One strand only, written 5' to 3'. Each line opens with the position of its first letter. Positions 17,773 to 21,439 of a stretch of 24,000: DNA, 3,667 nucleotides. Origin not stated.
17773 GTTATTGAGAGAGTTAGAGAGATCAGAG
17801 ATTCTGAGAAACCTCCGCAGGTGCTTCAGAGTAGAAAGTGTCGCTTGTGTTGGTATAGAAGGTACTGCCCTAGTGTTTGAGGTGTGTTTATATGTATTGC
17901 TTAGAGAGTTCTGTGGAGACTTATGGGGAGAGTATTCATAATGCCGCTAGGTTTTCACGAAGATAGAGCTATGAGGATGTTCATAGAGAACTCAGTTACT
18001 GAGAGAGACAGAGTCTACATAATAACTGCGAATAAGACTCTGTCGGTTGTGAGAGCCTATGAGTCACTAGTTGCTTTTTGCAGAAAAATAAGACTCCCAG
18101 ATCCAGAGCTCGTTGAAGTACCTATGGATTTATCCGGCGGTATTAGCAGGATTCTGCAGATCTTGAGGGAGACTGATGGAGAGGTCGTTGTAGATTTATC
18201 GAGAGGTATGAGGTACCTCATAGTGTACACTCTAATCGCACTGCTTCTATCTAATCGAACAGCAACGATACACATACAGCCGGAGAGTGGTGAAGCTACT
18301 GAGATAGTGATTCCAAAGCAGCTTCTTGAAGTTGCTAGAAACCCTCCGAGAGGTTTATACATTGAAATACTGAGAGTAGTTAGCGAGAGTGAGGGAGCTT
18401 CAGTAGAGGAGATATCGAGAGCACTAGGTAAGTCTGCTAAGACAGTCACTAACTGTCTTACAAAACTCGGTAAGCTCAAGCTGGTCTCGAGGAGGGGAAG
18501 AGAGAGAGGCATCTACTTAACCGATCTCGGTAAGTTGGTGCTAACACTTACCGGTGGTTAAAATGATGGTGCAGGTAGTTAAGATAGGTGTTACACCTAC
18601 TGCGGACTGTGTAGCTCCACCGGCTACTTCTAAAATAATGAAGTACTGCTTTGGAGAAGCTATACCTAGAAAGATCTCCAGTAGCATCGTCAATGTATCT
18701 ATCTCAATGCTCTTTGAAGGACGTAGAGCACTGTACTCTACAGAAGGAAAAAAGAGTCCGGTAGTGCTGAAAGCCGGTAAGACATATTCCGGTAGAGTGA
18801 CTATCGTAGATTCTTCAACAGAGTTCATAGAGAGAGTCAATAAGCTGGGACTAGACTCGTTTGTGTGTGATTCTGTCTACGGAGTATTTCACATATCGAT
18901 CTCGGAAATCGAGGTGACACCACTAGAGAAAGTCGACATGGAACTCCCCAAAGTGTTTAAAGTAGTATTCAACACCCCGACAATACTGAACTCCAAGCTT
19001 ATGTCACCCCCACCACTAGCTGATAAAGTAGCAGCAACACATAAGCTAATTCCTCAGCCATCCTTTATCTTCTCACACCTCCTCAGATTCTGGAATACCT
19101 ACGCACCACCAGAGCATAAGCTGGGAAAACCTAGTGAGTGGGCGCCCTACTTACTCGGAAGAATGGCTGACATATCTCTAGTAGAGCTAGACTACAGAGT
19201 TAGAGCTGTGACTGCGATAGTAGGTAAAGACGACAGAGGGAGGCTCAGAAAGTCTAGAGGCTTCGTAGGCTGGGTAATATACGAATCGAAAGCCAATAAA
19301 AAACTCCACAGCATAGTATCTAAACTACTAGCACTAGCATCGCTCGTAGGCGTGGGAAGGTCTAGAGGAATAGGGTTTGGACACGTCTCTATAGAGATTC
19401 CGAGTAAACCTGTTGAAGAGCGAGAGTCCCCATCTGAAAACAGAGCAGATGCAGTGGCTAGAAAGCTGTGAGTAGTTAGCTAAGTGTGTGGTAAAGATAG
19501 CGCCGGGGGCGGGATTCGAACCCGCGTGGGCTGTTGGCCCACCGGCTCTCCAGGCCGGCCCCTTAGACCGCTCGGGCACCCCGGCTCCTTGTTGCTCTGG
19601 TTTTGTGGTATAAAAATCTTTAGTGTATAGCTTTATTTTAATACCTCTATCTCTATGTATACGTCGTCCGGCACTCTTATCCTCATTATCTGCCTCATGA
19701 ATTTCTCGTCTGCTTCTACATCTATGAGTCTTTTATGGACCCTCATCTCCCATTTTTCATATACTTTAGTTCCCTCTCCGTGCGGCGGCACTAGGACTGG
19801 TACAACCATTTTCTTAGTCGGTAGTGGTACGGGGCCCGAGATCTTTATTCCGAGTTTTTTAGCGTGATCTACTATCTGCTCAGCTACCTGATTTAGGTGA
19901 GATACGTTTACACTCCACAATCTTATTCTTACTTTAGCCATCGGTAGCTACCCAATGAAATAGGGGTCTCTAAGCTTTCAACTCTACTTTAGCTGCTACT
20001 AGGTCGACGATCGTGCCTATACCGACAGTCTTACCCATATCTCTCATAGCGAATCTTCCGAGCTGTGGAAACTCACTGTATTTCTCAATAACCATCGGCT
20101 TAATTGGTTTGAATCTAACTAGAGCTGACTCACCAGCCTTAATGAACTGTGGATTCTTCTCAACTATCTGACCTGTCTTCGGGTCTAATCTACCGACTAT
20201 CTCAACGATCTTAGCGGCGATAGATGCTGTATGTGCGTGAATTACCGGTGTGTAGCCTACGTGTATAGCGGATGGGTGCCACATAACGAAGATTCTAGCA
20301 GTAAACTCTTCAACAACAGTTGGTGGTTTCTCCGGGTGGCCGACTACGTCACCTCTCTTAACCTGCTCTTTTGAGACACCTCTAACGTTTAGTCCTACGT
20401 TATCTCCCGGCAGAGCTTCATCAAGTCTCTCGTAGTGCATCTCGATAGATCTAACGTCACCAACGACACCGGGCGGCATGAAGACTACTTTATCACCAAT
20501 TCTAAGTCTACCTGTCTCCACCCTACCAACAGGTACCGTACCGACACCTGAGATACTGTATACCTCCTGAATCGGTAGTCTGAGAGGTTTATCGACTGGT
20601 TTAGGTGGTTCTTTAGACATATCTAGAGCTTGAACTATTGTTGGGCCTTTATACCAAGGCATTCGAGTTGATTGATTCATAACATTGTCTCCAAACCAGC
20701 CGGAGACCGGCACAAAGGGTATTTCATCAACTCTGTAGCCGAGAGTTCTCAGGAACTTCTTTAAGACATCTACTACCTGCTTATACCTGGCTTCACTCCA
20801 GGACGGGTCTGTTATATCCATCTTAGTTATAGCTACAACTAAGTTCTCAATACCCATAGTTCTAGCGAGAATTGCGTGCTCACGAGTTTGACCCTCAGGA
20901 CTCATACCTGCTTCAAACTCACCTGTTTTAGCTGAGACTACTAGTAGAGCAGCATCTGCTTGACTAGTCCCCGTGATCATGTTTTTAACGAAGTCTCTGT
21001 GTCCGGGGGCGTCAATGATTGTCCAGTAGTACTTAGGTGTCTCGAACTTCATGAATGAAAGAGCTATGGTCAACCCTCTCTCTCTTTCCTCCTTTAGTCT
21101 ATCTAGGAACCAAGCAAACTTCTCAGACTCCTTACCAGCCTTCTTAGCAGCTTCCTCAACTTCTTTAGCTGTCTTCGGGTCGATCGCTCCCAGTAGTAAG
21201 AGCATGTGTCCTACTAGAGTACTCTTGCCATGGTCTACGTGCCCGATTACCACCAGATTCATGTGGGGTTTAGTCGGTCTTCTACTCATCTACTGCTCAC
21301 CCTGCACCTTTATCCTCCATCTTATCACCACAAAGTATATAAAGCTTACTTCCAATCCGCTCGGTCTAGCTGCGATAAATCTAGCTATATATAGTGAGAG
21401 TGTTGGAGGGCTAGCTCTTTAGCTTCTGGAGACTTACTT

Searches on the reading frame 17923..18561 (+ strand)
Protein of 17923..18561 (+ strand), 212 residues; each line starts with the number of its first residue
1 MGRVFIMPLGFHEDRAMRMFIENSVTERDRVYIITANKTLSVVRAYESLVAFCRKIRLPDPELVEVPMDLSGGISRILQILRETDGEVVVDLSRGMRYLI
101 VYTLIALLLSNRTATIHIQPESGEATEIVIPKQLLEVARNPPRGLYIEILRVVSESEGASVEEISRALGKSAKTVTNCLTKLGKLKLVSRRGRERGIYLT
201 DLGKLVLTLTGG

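Call 5: search_protein_families(library=pfam, proteins=[window:17923-18561:+])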
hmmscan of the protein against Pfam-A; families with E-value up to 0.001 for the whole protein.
window:17923-18561:+ (212 aa): 8 families
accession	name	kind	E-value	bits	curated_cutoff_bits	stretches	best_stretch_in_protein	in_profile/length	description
PF22662.2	Csa3_N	-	6e-28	97.7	27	1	3-119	1-120/120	Csa3 CRISPR-associated Rossmann-like domain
PF25212.1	HVO_A0114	-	6.9e-06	26.2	27.6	1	147-195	25-73/84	HVO_A0114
PF12802.13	MarR_2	-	7.7e-05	23.2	27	1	147-192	8-54/61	MarR family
PF13545.12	HTH_Crp_2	-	8.6e-05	22.9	27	1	160-205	24-67/70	Crp-like helix-turn-helix domain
PF13412.12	HTH_24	-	0.00013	21.9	21.9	0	148-182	7-41/48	Winged helix-turn-helix DNA-binding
PF01022.26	HTH_5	-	0.00017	21.8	22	1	148-189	6-46/47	Bacterial regulatory protein, arsR family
PF19810.5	HFX_2341_N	-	0.00026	21.9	30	1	3-121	1-118/120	HFX_2341-like, N-terminal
PF01047.28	MarR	-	0.00043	20.5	24.6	1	148-191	7-50/59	MarR family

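Call 7: find_encoding_contigs(protein=window:17923-18561:+, flank=10000, max_places=6)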
Protein window:17923-18561:+ (212 aa): 3 contigs read that carry it; 2 places shown.
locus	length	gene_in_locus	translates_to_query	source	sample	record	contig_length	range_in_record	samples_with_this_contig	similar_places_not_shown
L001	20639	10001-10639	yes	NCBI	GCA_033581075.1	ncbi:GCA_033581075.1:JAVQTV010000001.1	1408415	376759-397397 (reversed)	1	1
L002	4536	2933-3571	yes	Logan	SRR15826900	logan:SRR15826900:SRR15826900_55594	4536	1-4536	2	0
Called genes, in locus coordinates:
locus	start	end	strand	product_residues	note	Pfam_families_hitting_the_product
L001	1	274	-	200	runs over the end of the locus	-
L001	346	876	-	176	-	PF01558:POR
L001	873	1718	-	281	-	PF02775:TPP_enzyme_C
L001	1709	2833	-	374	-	PF01855:POR_N, PF02780:Transketolase_C (weak), PF17147:PFOR_II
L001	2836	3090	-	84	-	PF14697:Fer4_21 (weak), PF25160:LdpA_Fe-S-bd (faint), PF12837:Fer4_6 (faint), PF13237:Fer4_10 (weak), PF00037:Fer4 (weak), PF12838:Fer4_7, PF13187:Fer4_9 (weak), PF00037:Fer4 (weak), +3 more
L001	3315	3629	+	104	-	-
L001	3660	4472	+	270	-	PF01455:HupF_HypC, PF03061:4HBT, PF13279:4HBT_2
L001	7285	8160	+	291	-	PF06023:Csa1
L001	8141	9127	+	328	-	PF01867:Cas_Cas1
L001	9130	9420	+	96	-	PF09827:CRISPR_Cas2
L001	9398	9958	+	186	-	PF01930:Cas_Cas4, PF12705:PDDEXK_1 (weak)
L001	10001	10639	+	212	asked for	PF22662:Csa3_N, PF25212:HVO_A0114 (weak)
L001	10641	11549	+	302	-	PF17952:Cas6_N, PF10040:CRISPR_Cas6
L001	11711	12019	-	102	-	PF00338:Ribosomal_S10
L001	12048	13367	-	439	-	PF00009:GTP_EFTU, PF03144:GTP_EFTU_D2, PF03143:GTP_EFTU_D3, PF22594:GTP-eEF1A_C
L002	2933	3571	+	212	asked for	PF22662:Csa3_N, PF25212:HVO_A0114 (weak)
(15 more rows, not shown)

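Call 13: find_homologous_proteins(query=window:17923-18561:+, max_evalue=1e-10)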
Query window:17923-18561:+ (212 aa): 6 proteins with E <= 1e-10 among 459 candidates.
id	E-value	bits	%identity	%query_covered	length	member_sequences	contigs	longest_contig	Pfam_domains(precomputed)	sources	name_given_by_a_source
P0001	7.0e-128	442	100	100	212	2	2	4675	PF25212.3,PF22662.4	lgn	-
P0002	1.9e-73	264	56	100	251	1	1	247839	PF13412.13,PF25212.3,PF22662.4,PF12802.14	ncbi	ncbi:MAG: CRISPR-associated CARF protein Csa3 [Sulfolobales archaeon]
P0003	2.2e-72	261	57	100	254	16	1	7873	PF25212.3,PF22662.4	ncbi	ncbi:MAG: CRISPR-associated CARF protein Csa3 [Sulfolobales archaeon]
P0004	2.1e-71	257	57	100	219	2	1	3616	PF25212.3,PF01978.26,PF22662.4,PF12802.14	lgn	-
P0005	2.4e-69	251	54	99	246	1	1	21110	PF01047.29,PF13412.13,PF25212.3,PF22662.4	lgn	-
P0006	1.3e-31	128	46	74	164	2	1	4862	PF25212.3,PF22662.4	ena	-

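Call 15: find_encoding_contigs(protein=P0002, flank=10000, max_places=3)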
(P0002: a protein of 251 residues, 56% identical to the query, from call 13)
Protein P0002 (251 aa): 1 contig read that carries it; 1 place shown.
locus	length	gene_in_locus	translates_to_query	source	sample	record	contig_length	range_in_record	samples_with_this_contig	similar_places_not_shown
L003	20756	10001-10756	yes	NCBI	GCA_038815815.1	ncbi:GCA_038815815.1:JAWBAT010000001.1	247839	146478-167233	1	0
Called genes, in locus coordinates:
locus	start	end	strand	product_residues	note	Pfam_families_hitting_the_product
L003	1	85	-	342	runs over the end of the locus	-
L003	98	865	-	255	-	-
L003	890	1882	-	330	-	PF01905:DevR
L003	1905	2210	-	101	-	PF09702:Cas_Csa5 (faint)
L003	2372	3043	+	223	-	PF22662:Csa3_N, PF12802:MarR_2 (faint)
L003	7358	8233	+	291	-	PF06023:Csa1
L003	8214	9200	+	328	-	PF01867:Cas_Cas1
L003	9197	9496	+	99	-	PF09827:CRISPR_Cas2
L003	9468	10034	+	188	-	PF01930:Cas_Cas4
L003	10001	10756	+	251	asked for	PF22662:Csa3_N, PF13412:HTH_24 (faint), PF12802:MarR_2 (weak), PF25212:HVO_A0114 (weak)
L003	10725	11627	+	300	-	PF17952:Cas6_N, PF10040:CRISPR_Cas6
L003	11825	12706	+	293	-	PF03787:RAMPs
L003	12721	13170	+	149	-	PF09701:Cas_Cmr5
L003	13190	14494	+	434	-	PF03787:RAMPs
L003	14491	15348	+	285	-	PF03787:RAMPs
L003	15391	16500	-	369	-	PF09700:Cas_Cmr3 (weak)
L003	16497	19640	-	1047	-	PF12469:Cmr2_N, PF22335:Cas10-Cmr2_palm2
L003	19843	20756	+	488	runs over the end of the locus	PF22230:Csx1_CARF, PF09455:Csx1_HEPN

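Call 16: find_encoding_contigs(protein=P0005, flank=10000, max_places=3)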
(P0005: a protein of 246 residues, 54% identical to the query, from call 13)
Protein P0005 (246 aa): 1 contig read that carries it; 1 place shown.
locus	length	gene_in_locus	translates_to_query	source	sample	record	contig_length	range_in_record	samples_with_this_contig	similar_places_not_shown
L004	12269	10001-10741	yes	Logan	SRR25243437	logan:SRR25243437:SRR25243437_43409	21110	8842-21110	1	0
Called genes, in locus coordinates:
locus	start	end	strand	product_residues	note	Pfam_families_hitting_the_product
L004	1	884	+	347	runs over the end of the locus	PF01905:DevR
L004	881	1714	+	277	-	-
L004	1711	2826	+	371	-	-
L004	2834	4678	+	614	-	PF00270:DEAD (weak), PF00271:Helicase_C (weak), PF22590:Cas3-like_C_2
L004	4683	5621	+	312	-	PF18019:Cas3_HD (weak)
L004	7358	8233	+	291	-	PF06023:Csa1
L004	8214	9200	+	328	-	PF01867:Cas_Cas1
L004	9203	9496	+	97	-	PF09827:CRISPR_Cas2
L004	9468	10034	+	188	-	PF01930:Cas_Cas4, PF12705:PDDEXK_1 (weak)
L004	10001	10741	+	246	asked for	PF22662:Csa3_N, PF13412:HTH_24 (weak), PF01047:MarR (faint), PF25212:HVO_A0114 (weak)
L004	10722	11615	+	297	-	PF17952:Cas6_N, PF10040:CRISPR_Cas6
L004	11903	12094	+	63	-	-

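Call 17: find_encoding_contigs(protein=P0003, flank=10000, max_places=3)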
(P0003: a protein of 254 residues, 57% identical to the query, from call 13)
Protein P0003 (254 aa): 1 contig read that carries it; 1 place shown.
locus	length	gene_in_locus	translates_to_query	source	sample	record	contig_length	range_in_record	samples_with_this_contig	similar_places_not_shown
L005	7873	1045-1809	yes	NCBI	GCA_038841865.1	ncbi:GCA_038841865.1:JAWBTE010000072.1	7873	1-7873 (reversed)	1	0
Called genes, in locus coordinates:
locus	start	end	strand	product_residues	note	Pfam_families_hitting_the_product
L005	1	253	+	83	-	?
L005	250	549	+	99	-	PF09827:CRISPR_Cas2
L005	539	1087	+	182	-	PF01930:Cas_Cas4, PF12705:PDDEXK_1 (weak)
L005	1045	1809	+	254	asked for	PF22662:Csa3_N, PF25212:HVO_A0114 (faint)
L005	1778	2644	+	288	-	PF17952:Cas6_N, PF10040:CRISPR_Cas6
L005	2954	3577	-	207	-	-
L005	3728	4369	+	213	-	-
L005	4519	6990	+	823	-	PF00496:SBP_bac_5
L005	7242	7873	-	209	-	?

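Call 32: search_solved_structures(query=window:17923-18561:+, max_evalue=0.001, show_alignments=1)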
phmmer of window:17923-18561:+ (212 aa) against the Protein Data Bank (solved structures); distinct sequences matched with E-value up to 0.001: 3.
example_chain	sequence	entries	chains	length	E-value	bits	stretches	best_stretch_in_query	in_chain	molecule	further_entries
6w11_B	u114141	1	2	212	4.9e-22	81.7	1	5-209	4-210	CRISPR locus-related putative DNA-binding protein Csa3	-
2wte_A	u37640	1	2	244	6.6e-22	81.2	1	5-209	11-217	CSA3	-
6wxq_B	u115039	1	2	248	6.8e-22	81.2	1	5-209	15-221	CRISPR-associated transcription factor Csa3 (Type I-A)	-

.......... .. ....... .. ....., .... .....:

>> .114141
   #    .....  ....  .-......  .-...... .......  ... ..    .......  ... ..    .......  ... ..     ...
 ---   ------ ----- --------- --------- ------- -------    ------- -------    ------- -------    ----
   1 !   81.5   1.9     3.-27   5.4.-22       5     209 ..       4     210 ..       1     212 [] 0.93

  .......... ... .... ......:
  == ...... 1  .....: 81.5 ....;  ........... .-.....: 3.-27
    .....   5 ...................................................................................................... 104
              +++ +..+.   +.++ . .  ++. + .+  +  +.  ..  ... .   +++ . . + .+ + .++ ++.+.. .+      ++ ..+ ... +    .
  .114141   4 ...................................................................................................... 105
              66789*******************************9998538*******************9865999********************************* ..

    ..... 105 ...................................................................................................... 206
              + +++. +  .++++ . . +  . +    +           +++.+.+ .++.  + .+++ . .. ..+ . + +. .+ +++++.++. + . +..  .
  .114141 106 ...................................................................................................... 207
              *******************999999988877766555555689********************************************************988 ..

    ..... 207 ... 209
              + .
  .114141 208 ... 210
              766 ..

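Call 33: search_protein_families(library=ncbifam, proteins=[window:17923-18561:+, L003:2372-3043:+])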
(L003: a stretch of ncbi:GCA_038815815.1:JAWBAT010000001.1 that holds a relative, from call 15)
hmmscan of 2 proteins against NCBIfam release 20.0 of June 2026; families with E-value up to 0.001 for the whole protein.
window:17923-18561:+ (212 aa): 3 families
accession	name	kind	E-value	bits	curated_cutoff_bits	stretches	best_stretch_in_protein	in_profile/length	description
TIGR01884.1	cas_HTH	subfamily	6.5e-27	94.2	60.2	1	5-203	2-202/202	CRISPR-associated CARF protein Csa3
NF033788.1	HTH_metalloreg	subfamily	9.9e-05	22.1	55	1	147-197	14-64/77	metalloregulator ArsR/SmtB family transcription factor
NF008273.0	PRK11050.1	equivalog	0.00083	19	153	0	146-204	41-99/156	manganese-binding transcriptional regulator MntR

L003:2372-3043:+ (223 aa): 2 families
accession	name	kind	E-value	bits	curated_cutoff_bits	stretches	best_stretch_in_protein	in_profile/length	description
TIGR01884.1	cas_HTH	subfamily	1.1e-05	25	60.2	1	6-213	4-193/202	CRISPR-associated CARF protein Csa3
NF047376.1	TAA_AbiEi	equivalog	0.00096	18.9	150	0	187-219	31-63/172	type IV toxin-antitoxin system AbiEi family antitoxin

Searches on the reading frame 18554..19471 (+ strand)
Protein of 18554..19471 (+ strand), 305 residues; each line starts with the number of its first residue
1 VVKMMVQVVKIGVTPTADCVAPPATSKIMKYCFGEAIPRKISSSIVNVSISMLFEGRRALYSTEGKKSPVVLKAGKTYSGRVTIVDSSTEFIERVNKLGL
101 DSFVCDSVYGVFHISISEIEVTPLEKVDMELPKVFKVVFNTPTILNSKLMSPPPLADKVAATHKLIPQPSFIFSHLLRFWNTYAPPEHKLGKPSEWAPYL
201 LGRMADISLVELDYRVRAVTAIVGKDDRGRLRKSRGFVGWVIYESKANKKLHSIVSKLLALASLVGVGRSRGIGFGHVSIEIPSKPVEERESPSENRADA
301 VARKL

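Call 5: search_protein_families(library=pfam, proteins=[window:18554-19471:+])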
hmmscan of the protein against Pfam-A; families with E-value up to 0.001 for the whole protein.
window:18554-19471:+ (305 aa): 2 families
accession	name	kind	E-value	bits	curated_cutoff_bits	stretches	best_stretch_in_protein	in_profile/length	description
PF10040.14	CRISPR_Cas6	-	3.1e-14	53.9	25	1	139-278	3-89/89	CRISPR-associated endoribonuclease Cas6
PF17952.6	Cas6_N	-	4.5e-09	37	27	1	10-121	4-114/115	Cas6 N-terminal domain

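Call 33: search_protein_families(library=ncbifam, proteins=[window:18554-19471:+])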
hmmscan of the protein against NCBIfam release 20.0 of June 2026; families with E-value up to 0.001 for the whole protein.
window:18554-19471:+ (305 aa): 1 family
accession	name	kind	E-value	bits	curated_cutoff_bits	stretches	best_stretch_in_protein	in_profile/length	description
TIGR01877.1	cas_cas6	equivalog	4.8e-11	43.5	58.65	1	112-278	64-199/200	CRISPR-associated endoribonuclease Cas6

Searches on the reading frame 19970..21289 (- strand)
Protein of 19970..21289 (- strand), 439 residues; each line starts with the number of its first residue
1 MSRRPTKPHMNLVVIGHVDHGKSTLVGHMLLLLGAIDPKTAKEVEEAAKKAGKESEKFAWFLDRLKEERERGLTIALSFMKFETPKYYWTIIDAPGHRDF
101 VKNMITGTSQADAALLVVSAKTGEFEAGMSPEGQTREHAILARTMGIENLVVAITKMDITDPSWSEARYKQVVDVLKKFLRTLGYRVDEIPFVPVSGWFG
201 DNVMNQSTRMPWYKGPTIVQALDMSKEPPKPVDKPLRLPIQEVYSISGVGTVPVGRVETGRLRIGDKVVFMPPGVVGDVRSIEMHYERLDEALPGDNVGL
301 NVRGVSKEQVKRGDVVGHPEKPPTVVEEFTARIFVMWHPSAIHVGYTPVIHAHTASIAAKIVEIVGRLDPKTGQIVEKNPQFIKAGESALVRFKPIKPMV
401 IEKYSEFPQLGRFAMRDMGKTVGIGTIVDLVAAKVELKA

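Call 5: search_protein_families(library=pfam, proteins=[window:19970-21289:-])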
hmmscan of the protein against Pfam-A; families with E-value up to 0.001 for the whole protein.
window:19970-21289:- (439 aa): 5 families
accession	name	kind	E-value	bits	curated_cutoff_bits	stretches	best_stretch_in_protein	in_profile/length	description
PF00009.33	GTP_EFTU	-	4.3e-54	183.4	26.5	1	7-204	1-176/188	Elongation factor Tu GTP binding domain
PF22594.2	GTP-eEF1A_C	-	1e-35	122.6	27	1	328-427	1-100/101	GTP-eEF1A C-terminal domain-like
PF03143.23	GTP_EFTU_D3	-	7.2e-25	87.8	27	1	323-429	2-104/106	Elongation factor Tu C-terminal domain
PF03144.31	GTP_EFTU_D2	-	2.6e-17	63.4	30.3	1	250-316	1-72/73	Elongation factor Tu domain 2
PF14578.12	GTP_EFTU_D4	-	0.00034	20.9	23.8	1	254-316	21-85/86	Elongation factor Tu domain 4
